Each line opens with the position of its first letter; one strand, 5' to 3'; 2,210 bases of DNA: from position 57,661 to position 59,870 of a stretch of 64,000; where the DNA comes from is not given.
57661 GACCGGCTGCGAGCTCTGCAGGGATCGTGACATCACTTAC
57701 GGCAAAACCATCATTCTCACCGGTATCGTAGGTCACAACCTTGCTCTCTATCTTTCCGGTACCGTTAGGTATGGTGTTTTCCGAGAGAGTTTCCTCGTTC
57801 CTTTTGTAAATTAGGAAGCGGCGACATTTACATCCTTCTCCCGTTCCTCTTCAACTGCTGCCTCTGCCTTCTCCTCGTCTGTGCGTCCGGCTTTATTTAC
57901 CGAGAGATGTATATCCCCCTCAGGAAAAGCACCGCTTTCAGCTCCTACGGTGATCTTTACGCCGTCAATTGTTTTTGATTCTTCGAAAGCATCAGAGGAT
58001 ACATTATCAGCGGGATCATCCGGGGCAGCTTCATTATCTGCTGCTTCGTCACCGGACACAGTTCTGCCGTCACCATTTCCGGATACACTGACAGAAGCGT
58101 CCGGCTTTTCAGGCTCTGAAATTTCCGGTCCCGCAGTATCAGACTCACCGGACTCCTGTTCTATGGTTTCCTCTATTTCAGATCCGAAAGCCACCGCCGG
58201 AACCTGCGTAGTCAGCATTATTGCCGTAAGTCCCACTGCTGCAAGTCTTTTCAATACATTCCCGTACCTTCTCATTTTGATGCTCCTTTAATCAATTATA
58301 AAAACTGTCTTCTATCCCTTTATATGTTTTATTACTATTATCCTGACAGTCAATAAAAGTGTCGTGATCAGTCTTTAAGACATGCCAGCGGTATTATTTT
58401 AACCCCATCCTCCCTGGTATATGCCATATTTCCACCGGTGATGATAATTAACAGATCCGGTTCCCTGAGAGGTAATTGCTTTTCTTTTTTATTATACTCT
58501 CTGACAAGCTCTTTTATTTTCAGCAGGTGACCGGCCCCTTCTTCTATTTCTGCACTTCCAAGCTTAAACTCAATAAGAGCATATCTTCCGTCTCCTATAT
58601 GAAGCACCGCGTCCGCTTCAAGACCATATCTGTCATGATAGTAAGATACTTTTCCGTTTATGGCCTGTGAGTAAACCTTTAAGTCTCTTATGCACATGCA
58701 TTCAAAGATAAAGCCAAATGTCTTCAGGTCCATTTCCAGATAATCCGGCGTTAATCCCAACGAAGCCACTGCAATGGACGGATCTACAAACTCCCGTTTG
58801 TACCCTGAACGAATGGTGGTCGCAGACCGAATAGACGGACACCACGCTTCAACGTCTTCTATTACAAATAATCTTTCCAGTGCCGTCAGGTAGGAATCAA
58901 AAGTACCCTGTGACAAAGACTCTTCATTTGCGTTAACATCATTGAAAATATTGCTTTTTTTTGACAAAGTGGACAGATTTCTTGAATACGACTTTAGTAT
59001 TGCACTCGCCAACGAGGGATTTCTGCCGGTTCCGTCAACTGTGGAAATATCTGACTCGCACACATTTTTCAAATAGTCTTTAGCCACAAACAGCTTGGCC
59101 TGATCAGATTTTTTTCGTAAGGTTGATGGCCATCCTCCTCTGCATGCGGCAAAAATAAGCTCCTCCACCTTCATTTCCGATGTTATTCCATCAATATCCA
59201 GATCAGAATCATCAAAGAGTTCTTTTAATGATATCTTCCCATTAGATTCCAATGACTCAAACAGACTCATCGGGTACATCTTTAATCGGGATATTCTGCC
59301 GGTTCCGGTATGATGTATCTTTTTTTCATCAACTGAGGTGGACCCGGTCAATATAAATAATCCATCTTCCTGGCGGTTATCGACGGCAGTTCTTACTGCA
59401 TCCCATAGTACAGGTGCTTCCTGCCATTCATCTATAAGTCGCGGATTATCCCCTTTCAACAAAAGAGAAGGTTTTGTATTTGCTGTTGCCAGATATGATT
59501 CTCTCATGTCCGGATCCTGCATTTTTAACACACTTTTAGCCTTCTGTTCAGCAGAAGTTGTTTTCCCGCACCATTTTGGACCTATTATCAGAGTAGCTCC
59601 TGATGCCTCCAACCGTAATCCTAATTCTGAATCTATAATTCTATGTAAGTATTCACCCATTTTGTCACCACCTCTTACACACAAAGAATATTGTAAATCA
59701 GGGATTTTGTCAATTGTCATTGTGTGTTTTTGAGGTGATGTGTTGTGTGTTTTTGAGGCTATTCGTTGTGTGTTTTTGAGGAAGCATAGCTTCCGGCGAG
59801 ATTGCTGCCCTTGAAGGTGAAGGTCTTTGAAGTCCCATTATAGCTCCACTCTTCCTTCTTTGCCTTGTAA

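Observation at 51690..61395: Nucleotide-identical 1.1-1.6 kb 3' cassette present three times in a 12-kb adhesin island with different 5' parts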

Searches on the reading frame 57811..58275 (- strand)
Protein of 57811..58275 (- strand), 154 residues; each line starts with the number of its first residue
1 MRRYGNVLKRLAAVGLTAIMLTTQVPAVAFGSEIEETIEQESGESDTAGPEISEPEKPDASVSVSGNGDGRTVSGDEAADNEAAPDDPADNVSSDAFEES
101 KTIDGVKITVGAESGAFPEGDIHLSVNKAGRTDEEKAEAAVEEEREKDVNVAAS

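Call 9: search_protein_families(library=pfam, proteins=[window:57811-58275:-], max_evalue=0.01)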
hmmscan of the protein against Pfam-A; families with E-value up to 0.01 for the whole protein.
window:57811-58275:- (154 aa): 0 families

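Call 19: find_encoding_contigs(protein=window:57811-58275:-, flank=10000, max_places=10)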
Protein window:57811-58275:- (154 aa): 2 contigs read that carry it; 2 places shown.
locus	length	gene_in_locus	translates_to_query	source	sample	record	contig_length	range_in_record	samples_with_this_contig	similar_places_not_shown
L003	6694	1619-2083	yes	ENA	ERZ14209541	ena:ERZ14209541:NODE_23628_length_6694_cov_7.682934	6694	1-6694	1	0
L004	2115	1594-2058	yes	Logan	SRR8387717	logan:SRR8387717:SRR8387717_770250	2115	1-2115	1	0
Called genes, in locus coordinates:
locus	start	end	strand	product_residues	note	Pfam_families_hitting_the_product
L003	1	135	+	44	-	?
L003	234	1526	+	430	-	PF13173:AAA_14, PF13635:DUF4143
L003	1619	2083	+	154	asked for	-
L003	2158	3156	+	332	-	-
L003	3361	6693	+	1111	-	?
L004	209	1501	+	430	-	PF13173:AAA_14, PF13635:DUF4143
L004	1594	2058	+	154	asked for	-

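Call 33: search_protein_families(library=ncbifam, proteins=[window:57811-58275:-], max_evalue=0.01)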
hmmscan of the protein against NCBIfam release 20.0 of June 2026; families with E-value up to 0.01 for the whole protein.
window:57811-58275:- (154 aa): 0 families
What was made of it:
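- On Known wall-anchoring C-terminal domains (LPXTG, SLH, CWB2, LysM, SH3b/GW, ChW, choline-binding): Pfam and NCBIfam give no hit for the CTD (calls 9, 33).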

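Call 36: find_homologous_proteins(query=window:57811-58275:-)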
Query window:57811-58275:- (154 aa): 2 proteins with E <= 0.001 among 101 candidates.
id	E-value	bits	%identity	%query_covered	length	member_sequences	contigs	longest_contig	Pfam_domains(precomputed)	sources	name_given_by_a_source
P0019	1.1e-87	309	100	100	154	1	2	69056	-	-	-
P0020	3.1e-19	87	78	42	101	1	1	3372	-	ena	-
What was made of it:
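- Tried and rejected: The search found only the window's own protein and a 101-aa fusion fragment (call 36).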

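Call 39: find_encoding_contigs(protein=P0020, flank=10000)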
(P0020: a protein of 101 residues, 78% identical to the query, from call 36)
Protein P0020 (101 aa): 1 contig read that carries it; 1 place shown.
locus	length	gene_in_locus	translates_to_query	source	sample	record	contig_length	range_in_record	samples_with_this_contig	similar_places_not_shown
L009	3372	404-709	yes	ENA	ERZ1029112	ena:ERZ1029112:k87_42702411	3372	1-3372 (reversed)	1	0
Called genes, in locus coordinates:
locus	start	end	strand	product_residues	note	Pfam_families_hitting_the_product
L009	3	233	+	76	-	?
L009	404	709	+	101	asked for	-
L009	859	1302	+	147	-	-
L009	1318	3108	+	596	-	PF01609:DDE_Tnp_1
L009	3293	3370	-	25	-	?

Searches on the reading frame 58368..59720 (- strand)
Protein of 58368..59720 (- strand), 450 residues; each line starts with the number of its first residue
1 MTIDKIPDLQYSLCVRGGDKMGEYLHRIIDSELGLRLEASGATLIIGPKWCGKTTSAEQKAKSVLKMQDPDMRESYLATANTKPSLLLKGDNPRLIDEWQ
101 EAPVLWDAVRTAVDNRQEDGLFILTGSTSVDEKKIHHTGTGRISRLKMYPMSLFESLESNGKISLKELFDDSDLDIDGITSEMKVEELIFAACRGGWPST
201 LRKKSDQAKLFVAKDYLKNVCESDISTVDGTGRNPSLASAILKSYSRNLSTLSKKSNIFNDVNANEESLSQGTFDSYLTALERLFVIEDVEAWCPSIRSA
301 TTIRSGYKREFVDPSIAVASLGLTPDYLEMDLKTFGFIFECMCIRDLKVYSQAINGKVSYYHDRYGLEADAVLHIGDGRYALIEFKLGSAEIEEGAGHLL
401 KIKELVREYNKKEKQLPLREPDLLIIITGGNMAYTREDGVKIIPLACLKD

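Call 9: search_protein_families(library=pfam, proteins=[window:58368-59720:-], max_evalue=0.01)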
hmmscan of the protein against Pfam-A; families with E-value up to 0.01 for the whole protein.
window:58368-59720:- (450 aa): 2 families
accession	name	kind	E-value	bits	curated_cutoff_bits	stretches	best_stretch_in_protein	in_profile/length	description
PF13635.12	DUF4143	-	4.6e-27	95.1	28.1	1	222-387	1-159/160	Domain of unknown function (DUF4143)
PF13173.12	AAA_14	-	2.2e-15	57.3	27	1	42-156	4-128/129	AAA domain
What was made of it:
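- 58368..59720 (-): AAA_14/DUF4143 ATPase gene lying between copies C and B. It is not part of the repeat. Pfam (call 9).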

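Call 11: find_encoding_contigs(protein=window:58368-59720:-, flank=10000, max_places=10)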
Protein window:58368-59720:- (450 aa): 1 contig read that carries it; 1 place shown.
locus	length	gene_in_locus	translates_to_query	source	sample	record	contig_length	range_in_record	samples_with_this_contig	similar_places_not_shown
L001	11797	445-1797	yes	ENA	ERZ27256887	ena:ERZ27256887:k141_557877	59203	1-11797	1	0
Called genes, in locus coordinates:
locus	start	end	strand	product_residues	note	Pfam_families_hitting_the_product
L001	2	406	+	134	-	?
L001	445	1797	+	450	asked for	PF13173:AAA_14, PF13635:DUF4143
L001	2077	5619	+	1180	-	-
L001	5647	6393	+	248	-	PF00072:Response_reg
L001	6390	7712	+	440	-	PF14501:HATPase_c_5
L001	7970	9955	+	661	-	PF00133:tRNA-synt_1, PF01406:tRNA-synt_1e (weak), PF01921:tRNA-synt_1f (faint), PF09334:tRNA-synt_1g, PF00133:tRNA-synt_1, PF08264:Anticodon_1, PF19303:Anticodon_3, PF01588:tRNA_bind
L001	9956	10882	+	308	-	PF12146:Hydrolase_4, PF00561:Abhydrolase_1, PF12697:Abhydrolase_6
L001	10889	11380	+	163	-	PF13527:Acetyltransf_9 (faint), PF00583:Acetyltransf_1, PF13673:Acetyltransf_10, PF13508:Acetyltransf_7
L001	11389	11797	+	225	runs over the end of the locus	PF00072:Response_reg, PF00486:Trans_reg_C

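Call 33: search_protein_families(library=ncbifam, proteins=[window:58368-59720:-], max_evalue=0.01)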
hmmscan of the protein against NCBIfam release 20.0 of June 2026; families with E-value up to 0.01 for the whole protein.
window:58368-59720:- (450 aa): 0 families

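Call 64: search_protein_families(library=padloc, proteins=[window:58368-59720:-], max_evalue=0.001)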
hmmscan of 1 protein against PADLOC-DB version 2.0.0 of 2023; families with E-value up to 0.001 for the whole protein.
window:58368-59720:- (450 aa): 5 families
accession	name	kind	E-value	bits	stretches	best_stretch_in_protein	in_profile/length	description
PDLC04790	PDC-S01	-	2.4e-53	179.4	1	19-404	6-384/422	-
PDLC04789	PDC-S01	-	9.6e-16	55.8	1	25-318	2-272/375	-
PDLC04787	PDC-S01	-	1.1e-14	52.1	1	45-322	32-305/412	-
PDLC04788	PDC-S01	-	1.7e-06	25.2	1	95-362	89-355/448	-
PDLC04786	PDC-S01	-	1.4e-05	22.1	1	95-386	92-385/439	-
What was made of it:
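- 58368..59720 (-): PADLOC PDC-S01 at E=2.4e-53 (call 64).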
